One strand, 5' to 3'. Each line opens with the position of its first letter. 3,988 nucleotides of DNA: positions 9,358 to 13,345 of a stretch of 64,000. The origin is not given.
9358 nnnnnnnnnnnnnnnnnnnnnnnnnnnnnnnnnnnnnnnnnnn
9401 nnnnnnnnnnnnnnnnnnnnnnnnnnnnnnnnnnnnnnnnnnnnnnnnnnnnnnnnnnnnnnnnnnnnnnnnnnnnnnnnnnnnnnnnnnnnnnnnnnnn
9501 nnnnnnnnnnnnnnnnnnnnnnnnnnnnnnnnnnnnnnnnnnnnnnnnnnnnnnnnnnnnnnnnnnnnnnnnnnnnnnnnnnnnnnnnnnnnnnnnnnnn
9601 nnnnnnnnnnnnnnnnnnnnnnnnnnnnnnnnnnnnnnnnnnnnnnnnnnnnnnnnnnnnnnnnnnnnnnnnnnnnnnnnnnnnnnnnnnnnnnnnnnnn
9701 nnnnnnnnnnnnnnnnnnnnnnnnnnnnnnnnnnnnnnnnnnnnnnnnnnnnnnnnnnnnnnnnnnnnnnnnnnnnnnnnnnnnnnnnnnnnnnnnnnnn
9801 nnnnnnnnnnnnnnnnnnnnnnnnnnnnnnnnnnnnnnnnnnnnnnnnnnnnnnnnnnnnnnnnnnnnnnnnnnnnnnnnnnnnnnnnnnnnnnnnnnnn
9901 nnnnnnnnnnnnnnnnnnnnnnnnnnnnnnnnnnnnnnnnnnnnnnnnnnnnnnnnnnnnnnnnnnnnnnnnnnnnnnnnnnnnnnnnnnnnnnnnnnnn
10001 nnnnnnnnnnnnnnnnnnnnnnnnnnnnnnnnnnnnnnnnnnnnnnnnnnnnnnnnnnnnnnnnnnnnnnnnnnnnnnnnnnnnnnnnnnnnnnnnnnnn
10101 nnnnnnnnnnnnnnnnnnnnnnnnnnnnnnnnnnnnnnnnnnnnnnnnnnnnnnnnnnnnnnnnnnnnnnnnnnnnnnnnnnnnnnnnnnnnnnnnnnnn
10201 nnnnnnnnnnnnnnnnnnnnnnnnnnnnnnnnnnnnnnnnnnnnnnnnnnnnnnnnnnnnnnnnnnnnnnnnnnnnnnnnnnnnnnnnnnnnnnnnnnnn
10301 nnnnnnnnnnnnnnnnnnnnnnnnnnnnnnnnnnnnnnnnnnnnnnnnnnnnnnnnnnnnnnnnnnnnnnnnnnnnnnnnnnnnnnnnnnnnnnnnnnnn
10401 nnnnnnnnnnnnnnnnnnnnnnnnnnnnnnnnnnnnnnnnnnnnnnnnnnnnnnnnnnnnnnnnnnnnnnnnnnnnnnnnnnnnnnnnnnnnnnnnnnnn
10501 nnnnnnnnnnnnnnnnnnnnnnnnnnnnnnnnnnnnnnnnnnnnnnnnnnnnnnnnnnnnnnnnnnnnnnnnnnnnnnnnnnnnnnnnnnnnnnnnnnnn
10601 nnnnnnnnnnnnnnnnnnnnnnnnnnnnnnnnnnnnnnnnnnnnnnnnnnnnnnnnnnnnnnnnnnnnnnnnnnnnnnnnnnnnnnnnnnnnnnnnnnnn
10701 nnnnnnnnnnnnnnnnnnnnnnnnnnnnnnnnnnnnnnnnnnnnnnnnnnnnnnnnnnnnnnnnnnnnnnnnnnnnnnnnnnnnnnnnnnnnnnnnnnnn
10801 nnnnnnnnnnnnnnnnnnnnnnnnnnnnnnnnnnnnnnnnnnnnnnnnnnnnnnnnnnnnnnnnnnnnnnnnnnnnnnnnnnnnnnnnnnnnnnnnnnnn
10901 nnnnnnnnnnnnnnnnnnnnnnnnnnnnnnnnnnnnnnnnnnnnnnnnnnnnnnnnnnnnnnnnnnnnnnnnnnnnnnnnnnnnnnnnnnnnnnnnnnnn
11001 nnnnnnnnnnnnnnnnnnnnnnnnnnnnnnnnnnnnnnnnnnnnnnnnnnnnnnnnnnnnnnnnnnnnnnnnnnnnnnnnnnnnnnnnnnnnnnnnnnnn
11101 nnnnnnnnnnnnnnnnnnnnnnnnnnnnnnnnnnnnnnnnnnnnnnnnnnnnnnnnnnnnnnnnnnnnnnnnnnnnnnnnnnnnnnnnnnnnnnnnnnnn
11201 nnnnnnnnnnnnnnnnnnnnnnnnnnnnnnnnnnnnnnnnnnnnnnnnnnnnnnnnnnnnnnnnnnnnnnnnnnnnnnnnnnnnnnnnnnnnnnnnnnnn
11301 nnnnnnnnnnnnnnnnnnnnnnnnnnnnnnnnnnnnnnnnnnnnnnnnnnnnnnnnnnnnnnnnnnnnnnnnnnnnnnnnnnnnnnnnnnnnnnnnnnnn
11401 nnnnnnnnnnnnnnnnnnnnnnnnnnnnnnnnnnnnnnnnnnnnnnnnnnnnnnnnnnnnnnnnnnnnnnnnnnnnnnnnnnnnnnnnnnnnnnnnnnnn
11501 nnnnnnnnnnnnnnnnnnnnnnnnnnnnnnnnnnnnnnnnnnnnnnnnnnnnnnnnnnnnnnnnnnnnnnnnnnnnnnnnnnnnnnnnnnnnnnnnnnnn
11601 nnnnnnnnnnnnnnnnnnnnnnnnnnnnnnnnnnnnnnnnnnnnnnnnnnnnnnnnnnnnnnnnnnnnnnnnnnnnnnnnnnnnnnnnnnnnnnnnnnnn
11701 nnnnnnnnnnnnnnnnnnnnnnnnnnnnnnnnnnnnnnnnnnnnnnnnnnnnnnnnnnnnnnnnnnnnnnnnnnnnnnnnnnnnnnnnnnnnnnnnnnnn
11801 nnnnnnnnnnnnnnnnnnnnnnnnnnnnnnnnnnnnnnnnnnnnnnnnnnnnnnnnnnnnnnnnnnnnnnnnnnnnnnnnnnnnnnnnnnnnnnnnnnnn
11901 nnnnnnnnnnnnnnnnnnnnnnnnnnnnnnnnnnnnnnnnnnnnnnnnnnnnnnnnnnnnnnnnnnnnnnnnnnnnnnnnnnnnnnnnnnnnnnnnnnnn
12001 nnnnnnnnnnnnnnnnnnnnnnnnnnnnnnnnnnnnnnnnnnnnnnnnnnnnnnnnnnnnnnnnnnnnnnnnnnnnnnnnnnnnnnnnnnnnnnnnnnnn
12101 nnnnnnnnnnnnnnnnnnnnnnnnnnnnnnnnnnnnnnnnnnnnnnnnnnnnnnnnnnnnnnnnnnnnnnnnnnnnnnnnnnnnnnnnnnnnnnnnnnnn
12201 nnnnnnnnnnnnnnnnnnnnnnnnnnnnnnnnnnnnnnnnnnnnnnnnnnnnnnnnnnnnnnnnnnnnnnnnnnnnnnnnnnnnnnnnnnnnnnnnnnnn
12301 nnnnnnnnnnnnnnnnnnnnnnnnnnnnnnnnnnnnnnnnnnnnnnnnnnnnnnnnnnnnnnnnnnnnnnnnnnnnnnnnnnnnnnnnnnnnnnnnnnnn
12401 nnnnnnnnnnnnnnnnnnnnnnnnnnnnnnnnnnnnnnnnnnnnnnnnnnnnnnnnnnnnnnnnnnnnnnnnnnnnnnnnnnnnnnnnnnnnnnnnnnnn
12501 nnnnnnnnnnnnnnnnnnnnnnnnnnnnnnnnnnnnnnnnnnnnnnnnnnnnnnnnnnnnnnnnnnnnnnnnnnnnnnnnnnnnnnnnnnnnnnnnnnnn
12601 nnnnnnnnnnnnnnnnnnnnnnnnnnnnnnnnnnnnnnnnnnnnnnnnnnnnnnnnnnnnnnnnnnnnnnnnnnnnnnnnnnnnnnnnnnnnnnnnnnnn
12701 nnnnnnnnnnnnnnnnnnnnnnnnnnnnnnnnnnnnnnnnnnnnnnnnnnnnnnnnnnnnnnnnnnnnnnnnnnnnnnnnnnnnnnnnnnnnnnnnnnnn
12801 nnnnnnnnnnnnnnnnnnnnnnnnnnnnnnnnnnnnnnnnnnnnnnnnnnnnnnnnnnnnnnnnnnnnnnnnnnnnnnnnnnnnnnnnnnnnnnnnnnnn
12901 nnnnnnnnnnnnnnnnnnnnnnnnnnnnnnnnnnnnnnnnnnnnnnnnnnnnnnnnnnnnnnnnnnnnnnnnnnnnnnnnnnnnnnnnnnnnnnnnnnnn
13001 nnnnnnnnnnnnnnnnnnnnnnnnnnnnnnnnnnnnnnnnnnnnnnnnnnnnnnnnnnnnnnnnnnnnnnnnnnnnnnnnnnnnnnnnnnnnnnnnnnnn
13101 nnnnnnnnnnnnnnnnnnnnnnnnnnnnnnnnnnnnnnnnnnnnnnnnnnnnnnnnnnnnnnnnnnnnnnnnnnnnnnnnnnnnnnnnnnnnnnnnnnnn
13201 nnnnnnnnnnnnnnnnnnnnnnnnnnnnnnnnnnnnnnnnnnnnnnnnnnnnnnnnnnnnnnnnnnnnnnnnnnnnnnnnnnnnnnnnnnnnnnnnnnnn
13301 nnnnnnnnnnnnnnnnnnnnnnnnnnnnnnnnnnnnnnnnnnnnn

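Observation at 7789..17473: Two lspA and two lgt paralogues embedded in a co-directional double ECF-sigma/anti-sigma cluster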

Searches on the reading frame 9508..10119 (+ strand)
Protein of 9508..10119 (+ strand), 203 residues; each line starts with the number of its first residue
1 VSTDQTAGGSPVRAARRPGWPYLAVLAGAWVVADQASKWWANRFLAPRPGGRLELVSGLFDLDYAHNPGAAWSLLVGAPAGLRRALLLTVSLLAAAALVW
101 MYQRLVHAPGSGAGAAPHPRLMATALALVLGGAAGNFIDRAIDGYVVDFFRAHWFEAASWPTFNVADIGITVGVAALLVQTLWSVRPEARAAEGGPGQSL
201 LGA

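Call 6: search_protein_families(library=pfam, proteins=[window:9508-10119:+], max_evalue=0.01)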
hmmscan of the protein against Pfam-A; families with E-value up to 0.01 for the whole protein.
window:9508-10119:+ (203 aa): 1 family
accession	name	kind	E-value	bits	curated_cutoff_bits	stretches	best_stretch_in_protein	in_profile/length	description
PF01252.23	Peptidase_A8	-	1.4e-35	123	25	1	27-182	2-141/142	Signal peptidase (SPase) II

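Call 7: search_protein_families(library=ncbifam, proteins=[window:9508-10119:+], max_evalue=0.01)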
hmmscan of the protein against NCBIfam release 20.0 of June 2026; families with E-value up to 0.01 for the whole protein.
window:9508-10119:+ (203 aa): 21 families
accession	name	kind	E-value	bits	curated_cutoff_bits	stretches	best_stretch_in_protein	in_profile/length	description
NF011355.0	PRK14773.1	subfamily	9.3e-34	117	218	1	35-185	48-190/206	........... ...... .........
TIGR00077.1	lspA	equivalog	3.5e-26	92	73.95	1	21-186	10-159/164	signal peptidase II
NF011371.0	PRK14790.1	equivalog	6.3e-24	84.7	202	1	22-182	11-153/169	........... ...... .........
NF011366.0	PRK14785.1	subfamily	1.4e-22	80.6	256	1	28-182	49-190/198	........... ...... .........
NF011360.0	PRK14779.1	subfamily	1.5e-20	73.8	177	1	20-187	10-159/163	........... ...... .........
NF011368.0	PRK14787.1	equivalog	1.1e-19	71.2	177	1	24-179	5-151/167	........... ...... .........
NF011365.0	PRK14784.1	equivalog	3.6e-19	69.4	181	1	27-193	11-158/160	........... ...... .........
NF011352.0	PRK14770.1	equivalog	6.3e-19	68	223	1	25-188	21-169/173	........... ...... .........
NF011358.0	PRK14776.1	equivalog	6.7e-18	65.1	285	1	24-186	14-159/170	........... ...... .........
NF011359.0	PRK14777.1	subfamily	1.8e-15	57.1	187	1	16-191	23-187/191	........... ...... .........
NF011367.0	PRK14786.1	equivalog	4e-15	56.3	190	1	31-178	11-139/154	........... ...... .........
NF011362.0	PRK14781.1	subfamily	1.5e-13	51.2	177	1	33-184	33-162/170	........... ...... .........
NF011370.0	PRK14789.1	equivalog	2.5e-13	50.1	248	1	18-182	6-150/194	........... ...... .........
NF011369.0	PRK14788.1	equivalog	4.7e-13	49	200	1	28-148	11-118/213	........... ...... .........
NF011351.0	PRK14769.1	subfamily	4.2e-12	46.6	216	1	27-190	10-149/156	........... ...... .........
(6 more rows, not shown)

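Call 36: search_solved_structures(query=window:9508-10119:+, show_alignments=2)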
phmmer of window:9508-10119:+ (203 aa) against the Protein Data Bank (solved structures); distinct sequences matched with E-value up to 0.001: 3.
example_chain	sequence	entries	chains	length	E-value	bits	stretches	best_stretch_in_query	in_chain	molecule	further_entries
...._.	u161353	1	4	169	1.7e-16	63.6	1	20-192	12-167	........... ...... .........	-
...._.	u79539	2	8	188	1.9e-16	63.5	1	19-192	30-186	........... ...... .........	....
6ryo_A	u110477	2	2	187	6.5e-13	51.9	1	30-182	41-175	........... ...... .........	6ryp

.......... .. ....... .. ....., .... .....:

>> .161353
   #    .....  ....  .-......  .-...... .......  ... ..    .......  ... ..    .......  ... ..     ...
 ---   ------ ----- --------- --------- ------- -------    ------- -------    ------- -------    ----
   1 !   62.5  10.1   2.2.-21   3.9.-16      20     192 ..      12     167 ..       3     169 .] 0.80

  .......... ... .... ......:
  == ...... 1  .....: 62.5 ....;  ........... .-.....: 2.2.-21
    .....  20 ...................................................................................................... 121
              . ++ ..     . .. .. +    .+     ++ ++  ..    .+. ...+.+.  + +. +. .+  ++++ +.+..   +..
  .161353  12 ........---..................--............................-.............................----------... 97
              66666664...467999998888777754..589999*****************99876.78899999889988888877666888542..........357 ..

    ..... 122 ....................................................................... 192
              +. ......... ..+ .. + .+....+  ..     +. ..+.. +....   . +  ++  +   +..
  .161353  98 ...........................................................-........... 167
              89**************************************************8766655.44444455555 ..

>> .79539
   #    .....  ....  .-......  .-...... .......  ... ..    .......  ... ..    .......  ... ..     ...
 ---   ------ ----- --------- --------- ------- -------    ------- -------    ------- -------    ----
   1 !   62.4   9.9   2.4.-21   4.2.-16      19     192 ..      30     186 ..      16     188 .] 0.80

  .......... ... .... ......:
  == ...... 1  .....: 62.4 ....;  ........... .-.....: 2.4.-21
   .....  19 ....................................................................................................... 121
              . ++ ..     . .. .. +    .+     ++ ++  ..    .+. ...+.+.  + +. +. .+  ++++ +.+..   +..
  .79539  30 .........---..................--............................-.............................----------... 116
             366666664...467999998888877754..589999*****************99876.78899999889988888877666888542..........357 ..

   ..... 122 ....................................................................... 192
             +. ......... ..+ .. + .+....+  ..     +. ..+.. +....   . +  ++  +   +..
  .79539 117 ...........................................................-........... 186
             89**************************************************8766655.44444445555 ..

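Call 39: find_homologous_proteins(query=window:9508-10119:+, max_evalue=1e-8)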
Query window:9508-10119:+ (203 aa): 976 proteins with E <= 1e-8 among 7259 candidates; the best 120 are listed.
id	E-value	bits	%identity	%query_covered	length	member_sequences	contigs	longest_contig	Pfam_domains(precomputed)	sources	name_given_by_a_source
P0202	1.8e-126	438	100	100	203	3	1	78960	PF01252.24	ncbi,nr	ncbi:MAG TPA: signal peptidase II [Myxococcota bacterium]|nr:signal peptidase II [Myxococcota bacter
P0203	5.2e-44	168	50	87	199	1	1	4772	PF01252.24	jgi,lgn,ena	-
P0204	3.8e-42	162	48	92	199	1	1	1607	PF01252.24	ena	-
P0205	1.3e-30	125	45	76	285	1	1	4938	PF01252.24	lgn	-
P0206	6.8e-28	116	42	82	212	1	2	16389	PF01252.24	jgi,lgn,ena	jgi:signal peptidase II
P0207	9.2e-28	115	43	93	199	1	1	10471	PF01252.24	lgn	-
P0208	3.7e-27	113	39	92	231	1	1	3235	PF01252.24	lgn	-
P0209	6.8e-27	112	39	92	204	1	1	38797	PF01252.24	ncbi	-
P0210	3.0e-25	107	47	67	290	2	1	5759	PF01252.24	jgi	-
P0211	5.2e-25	106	39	70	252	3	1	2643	PF01252.24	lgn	-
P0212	1.6e-24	105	38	86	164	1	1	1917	PF01252.24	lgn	-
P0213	1.8e-24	105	39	86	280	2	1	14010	PF01252.24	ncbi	-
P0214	1.8e-24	104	41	84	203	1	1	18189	PF01252.24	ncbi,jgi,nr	ncbi:MAG: signal peptidase II [Deltaproteobacteria bacterium]|nr:signal peptidase II [Deltaproteobac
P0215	2.1e-24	104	44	79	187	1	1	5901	PF01252.24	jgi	jgi:signal peptidase II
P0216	2.3e-24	104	39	83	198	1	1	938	PF01252.24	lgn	-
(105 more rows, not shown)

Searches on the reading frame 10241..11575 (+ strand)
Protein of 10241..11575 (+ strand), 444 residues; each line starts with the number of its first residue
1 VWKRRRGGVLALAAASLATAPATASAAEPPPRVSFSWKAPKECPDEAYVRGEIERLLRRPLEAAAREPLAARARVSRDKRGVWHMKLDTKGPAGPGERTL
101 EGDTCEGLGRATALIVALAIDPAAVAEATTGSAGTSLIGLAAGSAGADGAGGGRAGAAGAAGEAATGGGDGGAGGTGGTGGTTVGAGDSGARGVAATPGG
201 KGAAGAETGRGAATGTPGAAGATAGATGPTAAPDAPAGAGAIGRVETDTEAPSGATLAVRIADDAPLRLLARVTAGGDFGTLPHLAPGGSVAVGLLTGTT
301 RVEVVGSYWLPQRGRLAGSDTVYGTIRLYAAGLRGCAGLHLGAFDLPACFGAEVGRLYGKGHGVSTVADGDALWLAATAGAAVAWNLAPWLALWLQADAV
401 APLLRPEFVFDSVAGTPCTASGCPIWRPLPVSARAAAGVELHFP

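Call 6: search_protein_families(library=pfam, proteins=[window:10241-11575:+], max_evalue=0.01)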
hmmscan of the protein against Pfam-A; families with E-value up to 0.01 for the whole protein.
window:10241-11575:+ (444 aa): 0 families

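Call 7: search_protein_families(library=ncbifam, proteins=[window:10241-11575:+], max_evalue=0.01)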
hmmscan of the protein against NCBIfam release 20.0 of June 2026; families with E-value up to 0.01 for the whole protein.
window:10241-11575:+ (444 aa): 0 families

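Call 66: search_protein_families(library=pfam, proteins=[window:10241-11575:+], max_evalue=10)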
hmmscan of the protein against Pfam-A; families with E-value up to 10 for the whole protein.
window:10241-11575:+ (444 aa): 0 families

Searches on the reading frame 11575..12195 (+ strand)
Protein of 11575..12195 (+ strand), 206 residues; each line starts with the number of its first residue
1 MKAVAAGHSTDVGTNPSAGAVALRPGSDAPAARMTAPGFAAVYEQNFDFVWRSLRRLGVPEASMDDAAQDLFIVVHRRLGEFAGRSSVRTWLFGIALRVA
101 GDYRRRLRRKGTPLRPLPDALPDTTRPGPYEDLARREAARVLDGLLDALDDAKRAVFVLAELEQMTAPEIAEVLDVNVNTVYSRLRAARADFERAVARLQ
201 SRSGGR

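Call 6: search_protein_families(library=pfam, proteins=[window:11575-12195:+], max_evalue=0.01)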
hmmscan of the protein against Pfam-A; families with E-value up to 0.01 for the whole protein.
window:11575-12195:+ (206 aa): 7 families
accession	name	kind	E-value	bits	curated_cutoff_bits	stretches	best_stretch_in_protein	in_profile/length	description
PF08281.18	Sigma70_r4_2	-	1e-12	47.9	25.7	1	142-190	4-52/54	Sigma-70, region 4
PF04542.20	Sigma70_r2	-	7e-10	39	24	1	43-109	2-70/71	Sigma-70 region 2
PF13384.12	HTH_23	-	4.6e-06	26.7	24.6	1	150-187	3-40/50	Homeodomain-like domain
PF04545.22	Sigma70_r4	-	2.2e-05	24.3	24.1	1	145-189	1-45/50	Sigma-70, region 4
PF12840.13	HTH_20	-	0.00021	21.6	27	1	159-186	10-40/51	Helix-turn-helix domain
PF07638.17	Sigma70_ECF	-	0.0013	19.1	21.1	1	141-196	129-183/185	ECF sigma factor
PF22233.2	PhyR_sigma-like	-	0.0025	18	27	1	147-194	2-49/50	Response regulator PhyR, sigma-like domain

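Call 7: search_protein_families(library=ncbifam, proteins=[window:11575-12195:+], max_evalue=0.01)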
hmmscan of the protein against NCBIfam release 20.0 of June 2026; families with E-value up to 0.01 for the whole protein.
window:11575-12195:+ (206 aa): 86 families (the best 25 are shown)
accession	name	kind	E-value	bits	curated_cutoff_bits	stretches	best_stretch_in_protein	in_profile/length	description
TIGR02937.1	sigma70-ECF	superfamily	6.7e-21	74.6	42.9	1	39-191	3-160/165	sigma-70 family RNA polymerase sigma factor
NF008888.0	PRK11922.1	equivalog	2.2e-20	73.3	204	1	50-196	43-196/231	RNA polymerase sigma factor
NF009171.0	PRK12518.1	equivalog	1e-19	71.1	208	1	35-193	25-181/191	RNA polymerase sigma factor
NF009166.1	PRK12513.1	equivalog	1.2e-17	64.3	206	1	39-199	24-189/193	RNA polymerase sigma factor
NF006089.0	PRK08241.1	subfamily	5e-17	62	240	2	112-196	119-204/343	RNA polymerase subunit sigma-70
NF007225.0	PRK09643.1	equivalog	1.1e-15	57.9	190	1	48-203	38-189/204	RNA polymerase sigma factor SigM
NF004113.0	PRK05602.1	equivalog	1.1e-15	57.8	208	1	61-202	69-207/211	RNA polymerase sigma factor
NF007215.0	PRK09637.1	equivalog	1.2e-15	58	212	1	61-194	25-152/181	RNA polymerase sigma factor SigZ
NF009176.0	PRK12524.1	equivalog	4.1e-15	56.1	264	1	60-184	49-172/196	RNA polymerase sigma factor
TIGR02983.1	SigE-fam_strep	subfamily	9.2e-15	54.9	141.55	1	35-196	4-158/162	SigE family RNA polymerase sigma factor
TIGR02939.1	RpoE_Sigma70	equivalog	1.9e-14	54.1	236.15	1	56-197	39-187/190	RNA polymerase sigma factor RpoE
NF009187.0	PRK12535.1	equivalog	2.8e-14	53.2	290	1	44-200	33-186/197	RNA polymerase sigma factor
NF007216.0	PRK09638.1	equivalog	3.9e-14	52.8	194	1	38-188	19-166/180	RNA polymerase sigma factor SigY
NF006930.0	PRK09415.1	subfamily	4.6e-14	52.6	198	1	65-192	44-171/179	RNA polymerase factor sigma C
TIGR02960.1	SigX5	hypoth_equivalog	8.8e-14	51.4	264.75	2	108-195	98-189/322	RNA polymerase sigma-70 factor, TIGR02960 family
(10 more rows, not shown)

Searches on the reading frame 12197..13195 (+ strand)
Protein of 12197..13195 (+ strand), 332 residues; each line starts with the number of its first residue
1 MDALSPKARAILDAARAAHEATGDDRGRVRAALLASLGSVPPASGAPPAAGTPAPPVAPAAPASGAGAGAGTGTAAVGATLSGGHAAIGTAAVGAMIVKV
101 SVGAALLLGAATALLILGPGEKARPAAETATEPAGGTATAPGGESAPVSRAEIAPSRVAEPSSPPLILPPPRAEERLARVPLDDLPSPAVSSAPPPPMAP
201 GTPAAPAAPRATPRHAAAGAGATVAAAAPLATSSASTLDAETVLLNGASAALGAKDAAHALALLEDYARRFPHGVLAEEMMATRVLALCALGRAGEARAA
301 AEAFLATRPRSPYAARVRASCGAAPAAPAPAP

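Call 6: search_protein_families(library=pfam, proteins=[window:12197-13195:+], max_evalue=0.01)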
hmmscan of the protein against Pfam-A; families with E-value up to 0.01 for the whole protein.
window:12197-13195:+ (332 aa): 1 family
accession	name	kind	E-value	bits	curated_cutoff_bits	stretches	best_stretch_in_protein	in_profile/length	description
PF13525.12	YfiO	-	0.0078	16.4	25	0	244-314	8-78/203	Outer membrane lipoprotein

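Call 7: search_protein_families(library=ncbifam, proteins=[window:12197-13195:+], max_evalue=0.01)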
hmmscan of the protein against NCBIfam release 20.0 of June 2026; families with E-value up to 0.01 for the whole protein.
window:12197-13195:+ (332 aa): 1 family
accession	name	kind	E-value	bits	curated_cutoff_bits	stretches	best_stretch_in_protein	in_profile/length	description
TIGR03302.1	OM_YfiO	subfamily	0.002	17.7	81.4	1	239-318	31-110/239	outer membrane protein assembly factor BamD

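Call 66: search_protein_families(library=pfam, proteins=[window:12197-13195:+], max_evalue=10)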
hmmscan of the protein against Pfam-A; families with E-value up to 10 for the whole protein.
window:12197-13195:+ (332 aa): 2 families
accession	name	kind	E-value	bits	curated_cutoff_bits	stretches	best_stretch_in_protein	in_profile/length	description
PF13525.12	YfiO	-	0.0078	16.4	25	1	244-314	8-78/203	Outer membrane lipoprotein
PF13428.12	TPR_14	-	1.2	10.5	23.5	1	283-319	6-42/44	Tetratricopeptide repeat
